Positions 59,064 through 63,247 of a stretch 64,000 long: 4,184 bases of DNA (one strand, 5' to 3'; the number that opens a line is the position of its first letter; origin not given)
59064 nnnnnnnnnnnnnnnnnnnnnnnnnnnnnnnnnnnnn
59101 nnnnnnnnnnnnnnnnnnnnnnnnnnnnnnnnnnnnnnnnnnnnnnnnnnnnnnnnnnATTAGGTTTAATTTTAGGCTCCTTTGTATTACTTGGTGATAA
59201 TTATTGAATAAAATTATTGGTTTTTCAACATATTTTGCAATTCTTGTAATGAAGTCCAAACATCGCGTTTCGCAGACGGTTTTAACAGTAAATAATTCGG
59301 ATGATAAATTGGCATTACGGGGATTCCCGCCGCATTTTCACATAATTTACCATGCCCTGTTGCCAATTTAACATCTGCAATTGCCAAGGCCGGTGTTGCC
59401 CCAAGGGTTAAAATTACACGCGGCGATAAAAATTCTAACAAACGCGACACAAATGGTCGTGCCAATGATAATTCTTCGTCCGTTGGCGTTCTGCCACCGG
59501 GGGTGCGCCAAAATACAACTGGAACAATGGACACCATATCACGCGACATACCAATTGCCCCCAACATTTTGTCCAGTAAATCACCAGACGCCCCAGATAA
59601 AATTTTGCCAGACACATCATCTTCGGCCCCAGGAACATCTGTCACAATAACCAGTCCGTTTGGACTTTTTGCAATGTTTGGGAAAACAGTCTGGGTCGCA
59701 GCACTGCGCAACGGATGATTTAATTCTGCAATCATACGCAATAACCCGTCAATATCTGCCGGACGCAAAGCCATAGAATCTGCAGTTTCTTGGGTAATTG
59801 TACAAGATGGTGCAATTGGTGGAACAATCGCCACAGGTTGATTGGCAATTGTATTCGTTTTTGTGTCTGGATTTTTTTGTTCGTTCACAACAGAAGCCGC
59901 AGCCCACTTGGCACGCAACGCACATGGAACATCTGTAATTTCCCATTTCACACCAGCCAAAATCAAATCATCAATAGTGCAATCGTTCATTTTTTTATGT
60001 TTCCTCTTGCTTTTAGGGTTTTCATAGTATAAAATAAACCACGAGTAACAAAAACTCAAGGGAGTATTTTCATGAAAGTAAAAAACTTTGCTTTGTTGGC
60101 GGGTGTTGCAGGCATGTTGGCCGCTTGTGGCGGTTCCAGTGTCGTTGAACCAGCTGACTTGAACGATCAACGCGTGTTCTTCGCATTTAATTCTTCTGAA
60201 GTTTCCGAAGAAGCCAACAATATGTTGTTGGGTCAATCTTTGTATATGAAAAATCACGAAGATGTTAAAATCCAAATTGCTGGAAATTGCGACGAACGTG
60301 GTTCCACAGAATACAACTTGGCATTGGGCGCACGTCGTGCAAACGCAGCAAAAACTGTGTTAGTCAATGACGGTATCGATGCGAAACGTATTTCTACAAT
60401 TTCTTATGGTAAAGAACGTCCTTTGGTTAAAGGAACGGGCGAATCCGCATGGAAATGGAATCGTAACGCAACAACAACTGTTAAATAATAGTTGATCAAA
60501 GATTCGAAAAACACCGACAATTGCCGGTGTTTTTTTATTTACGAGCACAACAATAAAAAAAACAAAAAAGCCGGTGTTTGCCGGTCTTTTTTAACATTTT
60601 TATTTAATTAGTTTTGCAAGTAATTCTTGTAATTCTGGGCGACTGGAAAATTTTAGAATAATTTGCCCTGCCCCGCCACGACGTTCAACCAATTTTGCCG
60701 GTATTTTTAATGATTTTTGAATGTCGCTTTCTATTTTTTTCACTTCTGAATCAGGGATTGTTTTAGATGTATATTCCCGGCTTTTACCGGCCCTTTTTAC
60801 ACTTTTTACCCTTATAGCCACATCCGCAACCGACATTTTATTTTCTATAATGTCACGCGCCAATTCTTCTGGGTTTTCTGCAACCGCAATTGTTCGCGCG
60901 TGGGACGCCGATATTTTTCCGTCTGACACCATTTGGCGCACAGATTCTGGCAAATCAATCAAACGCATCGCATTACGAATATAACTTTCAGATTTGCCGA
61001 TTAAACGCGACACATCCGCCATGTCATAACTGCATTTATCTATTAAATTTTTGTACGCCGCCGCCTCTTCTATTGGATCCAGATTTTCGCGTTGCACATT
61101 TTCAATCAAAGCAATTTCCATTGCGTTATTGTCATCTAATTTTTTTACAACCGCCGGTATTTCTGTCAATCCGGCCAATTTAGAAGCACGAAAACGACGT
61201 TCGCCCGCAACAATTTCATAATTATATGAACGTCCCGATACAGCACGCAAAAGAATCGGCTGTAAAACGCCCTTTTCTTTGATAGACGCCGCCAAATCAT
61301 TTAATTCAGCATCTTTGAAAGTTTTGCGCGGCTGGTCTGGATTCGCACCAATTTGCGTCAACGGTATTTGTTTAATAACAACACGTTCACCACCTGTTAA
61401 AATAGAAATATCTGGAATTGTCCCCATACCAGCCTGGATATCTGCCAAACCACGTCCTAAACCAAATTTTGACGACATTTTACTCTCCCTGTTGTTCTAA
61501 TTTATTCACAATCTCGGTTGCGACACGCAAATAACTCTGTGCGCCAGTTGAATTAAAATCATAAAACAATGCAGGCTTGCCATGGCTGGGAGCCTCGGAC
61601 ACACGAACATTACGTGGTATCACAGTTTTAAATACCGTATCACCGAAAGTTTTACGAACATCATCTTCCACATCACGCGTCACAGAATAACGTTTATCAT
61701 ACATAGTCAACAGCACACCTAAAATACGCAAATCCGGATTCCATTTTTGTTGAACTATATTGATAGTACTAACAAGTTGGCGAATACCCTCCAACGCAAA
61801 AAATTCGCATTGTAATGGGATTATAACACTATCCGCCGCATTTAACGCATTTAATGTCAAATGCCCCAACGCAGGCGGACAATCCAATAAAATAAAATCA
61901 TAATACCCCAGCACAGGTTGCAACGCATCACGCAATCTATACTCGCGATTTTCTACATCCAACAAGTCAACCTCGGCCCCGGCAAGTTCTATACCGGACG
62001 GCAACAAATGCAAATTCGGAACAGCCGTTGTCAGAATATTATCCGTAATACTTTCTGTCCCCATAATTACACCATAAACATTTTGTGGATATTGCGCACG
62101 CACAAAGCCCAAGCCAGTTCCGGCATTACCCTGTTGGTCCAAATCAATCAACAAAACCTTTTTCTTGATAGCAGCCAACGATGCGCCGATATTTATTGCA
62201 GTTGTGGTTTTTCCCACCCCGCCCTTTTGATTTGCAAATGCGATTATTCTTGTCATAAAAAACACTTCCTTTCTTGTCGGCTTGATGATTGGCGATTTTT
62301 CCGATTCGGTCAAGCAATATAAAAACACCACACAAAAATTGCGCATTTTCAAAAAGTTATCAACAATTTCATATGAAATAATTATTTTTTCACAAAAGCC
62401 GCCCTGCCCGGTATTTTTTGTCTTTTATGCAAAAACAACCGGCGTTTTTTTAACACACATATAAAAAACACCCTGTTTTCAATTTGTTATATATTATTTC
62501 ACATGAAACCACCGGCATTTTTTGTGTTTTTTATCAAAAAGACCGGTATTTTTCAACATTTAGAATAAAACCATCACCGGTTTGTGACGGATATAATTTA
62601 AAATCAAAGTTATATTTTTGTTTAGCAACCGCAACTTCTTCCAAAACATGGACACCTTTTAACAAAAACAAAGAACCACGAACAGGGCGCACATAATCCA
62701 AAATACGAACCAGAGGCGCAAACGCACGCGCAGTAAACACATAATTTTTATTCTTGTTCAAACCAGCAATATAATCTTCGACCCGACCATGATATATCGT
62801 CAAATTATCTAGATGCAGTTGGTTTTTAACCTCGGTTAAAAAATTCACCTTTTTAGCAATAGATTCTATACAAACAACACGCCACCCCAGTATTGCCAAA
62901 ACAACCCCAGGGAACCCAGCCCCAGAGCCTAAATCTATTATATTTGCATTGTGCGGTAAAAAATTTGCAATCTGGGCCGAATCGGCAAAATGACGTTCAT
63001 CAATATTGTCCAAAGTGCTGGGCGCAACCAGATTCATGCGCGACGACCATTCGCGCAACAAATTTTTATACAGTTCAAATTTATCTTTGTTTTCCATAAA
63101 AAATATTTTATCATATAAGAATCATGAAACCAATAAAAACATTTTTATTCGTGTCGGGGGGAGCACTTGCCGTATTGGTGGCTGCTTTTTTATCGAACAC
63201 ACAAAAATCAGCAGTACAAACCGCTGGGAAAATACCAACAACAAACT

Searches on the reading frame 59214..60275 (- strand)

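Call 11: search_protein_families(library=pfam, proteins=[window:59214-60275:-], max_evalue=0.001)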
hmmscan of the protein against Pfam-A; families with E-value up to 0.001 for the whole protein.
window:59214-60275:- (353 aa): 1 family
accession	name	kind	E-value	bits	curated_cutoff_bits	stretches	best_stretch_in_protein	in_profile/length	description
PF03167.25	UDG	-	4.9e-19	69.2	24.3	1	208-342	10-139/141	Uracil DNA glycosylase superfamily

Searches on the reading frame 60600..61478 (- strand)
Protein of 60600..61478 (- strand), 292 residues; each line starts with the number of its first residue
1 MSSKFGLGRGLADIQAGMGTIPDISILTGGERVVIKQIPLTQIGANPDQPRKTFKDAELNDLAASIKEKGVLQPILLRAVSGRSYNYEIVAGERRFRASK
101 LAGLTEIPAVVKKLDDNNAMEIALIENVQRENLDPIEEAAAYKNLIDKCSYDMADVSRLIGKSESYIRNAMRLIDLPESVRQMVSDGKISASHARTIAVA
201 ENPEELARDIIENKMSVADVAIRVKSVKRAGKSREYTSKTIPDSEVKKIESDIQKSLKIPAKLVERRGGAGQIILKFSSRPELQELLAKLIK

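Call 11: search_protein_families(library=pfam, proteins=[window:60600-61478:-], max_evalue=0.001)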
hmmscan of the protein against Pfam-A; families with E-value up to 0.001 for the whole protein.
window:60600-61478:- (292 aa): 4 families
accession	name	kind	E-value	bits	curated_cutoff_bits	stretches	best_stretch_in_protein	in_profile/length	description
PF02195.25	ParB_N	-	4.4e-35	120.1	26.3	1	35-129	3-95/95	ParB N-terminal domain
PF17762.8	HTH_ParB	-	9.3e-26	90.4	22.6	1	131-228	1-101/102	ParB HTH domain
PF23433.1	DUF7119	-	2.9e-07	30.9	30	1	138-227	34-126/141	Family of unknown function (DUF7119)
PF23552.2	ParB_C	-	5.4e-05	23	23.8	1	243-290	2-49/50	ParB dimerisation domain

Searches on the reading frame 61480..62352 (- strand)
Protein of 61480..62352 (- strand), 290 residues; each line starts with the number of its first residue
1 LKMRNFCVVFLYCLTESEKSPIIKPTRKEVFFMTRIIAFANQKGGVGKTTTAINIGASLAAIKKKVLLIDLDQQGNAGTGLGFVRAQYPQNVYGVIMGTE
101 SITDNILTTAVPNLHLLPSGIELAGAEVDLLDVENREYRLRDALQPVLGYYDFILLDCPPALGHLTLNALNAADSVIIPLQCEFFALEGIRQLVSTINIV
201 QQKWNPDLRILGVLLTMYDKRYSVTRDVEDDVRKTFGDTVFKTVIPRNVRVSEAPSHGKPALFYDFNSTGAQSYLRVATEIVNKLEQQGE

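Call 11: search_protein_families(library=pfam, proteins=[window:61480-62352:-], max_evalue=0.001)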
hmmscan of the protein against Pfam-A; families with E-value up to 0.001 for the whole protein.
window:61480-62352:- (290 aa): 8 families
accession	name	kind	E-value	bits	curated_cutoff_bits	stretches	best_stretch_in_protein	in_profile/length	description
PF13614.12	AAA_31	-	5.8e-64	215.7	27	1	34-210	1-177/177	AAA domain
PF01656.29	CbiA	-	1.6e-26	93.1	25.4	1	37-260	1-124/125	CobQ/CobB/MinD/ParA nucleotide binding domain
PF09140.17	MipZ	-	2.8e-12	46.9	20.7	1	36-190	2-139/262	ATPase MipZ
PF06564.18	CBP_BcsQ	-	5.3e-10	39.7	21.3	1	36-272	3-224/234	Cellulose biosynthesis protein BcsQ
PF10609.15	ParA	-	1.7e-09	37.9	27.1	1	34-77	3-46/246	NUBPL iron-transfer P-loop NTPase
PF00142.24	Fer4_NifH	-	8.1e-07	29.2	25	0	42-74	7-39/271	4Fe-4S iron sulfur cluster binding proteins, NifH/frxC family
PF02374.21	ArsA_ATPase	-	2.2e-05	24.2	24.3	1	39-72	5-38/305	Anion-transporting ATPase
PF07015.17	VirC1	-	0.00057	19.7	24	0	35-73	2-40/231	VirC1 protein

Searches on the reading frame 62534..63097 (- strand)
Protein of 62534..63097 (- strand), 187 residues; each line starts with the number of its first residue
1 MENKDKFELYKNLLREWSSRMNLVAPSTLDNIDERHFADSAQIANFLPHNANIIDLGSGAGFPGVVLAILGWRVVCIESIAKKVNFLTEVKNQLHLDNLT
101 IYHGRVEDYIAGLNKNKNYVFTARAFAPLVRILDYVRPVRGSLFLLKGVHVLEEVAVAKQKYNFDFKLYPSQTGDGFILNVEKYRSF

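Call 11: search_protein_families(library=pfam, proteins=[window:62534-63097:-], max_evalue=0.001)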
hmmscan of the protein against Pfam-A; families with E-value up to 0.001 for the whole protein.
window:62534-63097:- (187 aa): 3 families
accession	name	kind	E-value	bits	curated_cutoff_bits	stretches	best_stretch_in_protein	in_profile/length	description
PF02527.21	GidB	-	1.8e-39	135.4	27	1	4-165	2-166/184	rRNA small subunit methyltransferase G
PF13847.12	Methyltransf_31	-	0.0006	20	27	1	50-111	4-67/145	Methyltransferase domain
PF03848.20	TehB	-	0.00077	19.4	20.4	0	51-106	32-87/193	Tellurite resistance protein TehB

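Call 49: find_encoding_contigs(protein=window:62534-63097:-, flank=10000, max_places=3)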
Protein window:62534-63097:- (187 aa): 8 contigs read that carry it; 3 places shown.
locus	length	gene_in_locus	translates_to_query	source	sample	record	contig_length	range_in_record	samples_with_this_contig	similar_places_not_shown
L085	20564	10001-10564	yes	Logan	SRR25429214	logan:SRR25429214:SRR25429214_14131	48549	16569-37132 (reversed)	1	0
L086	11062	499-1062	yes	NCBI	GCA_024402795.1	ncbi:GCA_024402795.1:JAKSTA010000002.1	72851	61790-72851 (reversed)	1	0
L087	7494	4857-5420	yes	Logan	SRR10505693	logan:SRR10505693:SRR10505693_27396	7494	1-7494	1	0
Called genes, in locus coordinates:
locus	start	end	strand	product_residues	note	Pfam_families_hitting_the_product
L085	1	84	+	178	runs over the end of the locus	-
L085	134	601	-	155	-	PF04386:SspB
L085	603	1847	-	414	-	PF02463:SMC_N, PF13175:AAA_15, PF13476:AAA_23, PF13304:AAA_21 (weak)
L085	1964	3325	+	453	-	PF02321:OEP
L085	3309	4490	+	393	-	PF25917:BSH_RND, PF25973:BSH_CzcB, PF25881:HH_YBHG (weak), PF25876:HH_MFP_RND (weak), PF25885:HH_EMRA (weak), PF25893:HH_CzcB (weak), PF25954:Beta-barrel_RND_2, PF25990:Beta-barrel_YknX, +1 more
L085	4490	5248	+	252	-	PF00005:ABC_tran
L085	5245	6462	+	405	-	PF12704:MacB_PCD, PF02687:FtsX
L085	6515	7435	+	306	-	PF01699:Na_Ca_ex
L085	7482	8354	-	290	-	PF01210:NAD_Gly3P_dh_N, PF07479:NAD_Gly3P_dh_C, PF20618:GPD_NAD_C_bact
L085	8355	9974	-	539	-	PF09976:TPR_21 (faint), PF07719:TPR_2 (faint), PF13424:TPR_12 (faint), PF00515:TPR_1 (faint), PF13181:TPR_8 (faint)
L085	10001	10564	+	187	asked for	PF02527:GidB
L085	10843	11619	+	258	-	PF00142:Fer4_NifH (faint), PF01656:CbiA, PF02374:ArsA_ATPase (faint), PF06564:CBP_BcsQ, PF09140:MipZ, PF10609:ParA (weak), PF13614:AAA_31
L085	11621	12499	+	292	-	PF02195:ParB_N, PF23433:DUF7119, PF17762:HTH_ParB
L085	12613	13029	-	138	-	PF00691:OmpA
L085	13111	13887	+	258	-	PF03167:UDG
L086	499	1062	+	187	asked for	PF02527:GidB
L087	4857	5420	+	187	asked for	PF02527:GidB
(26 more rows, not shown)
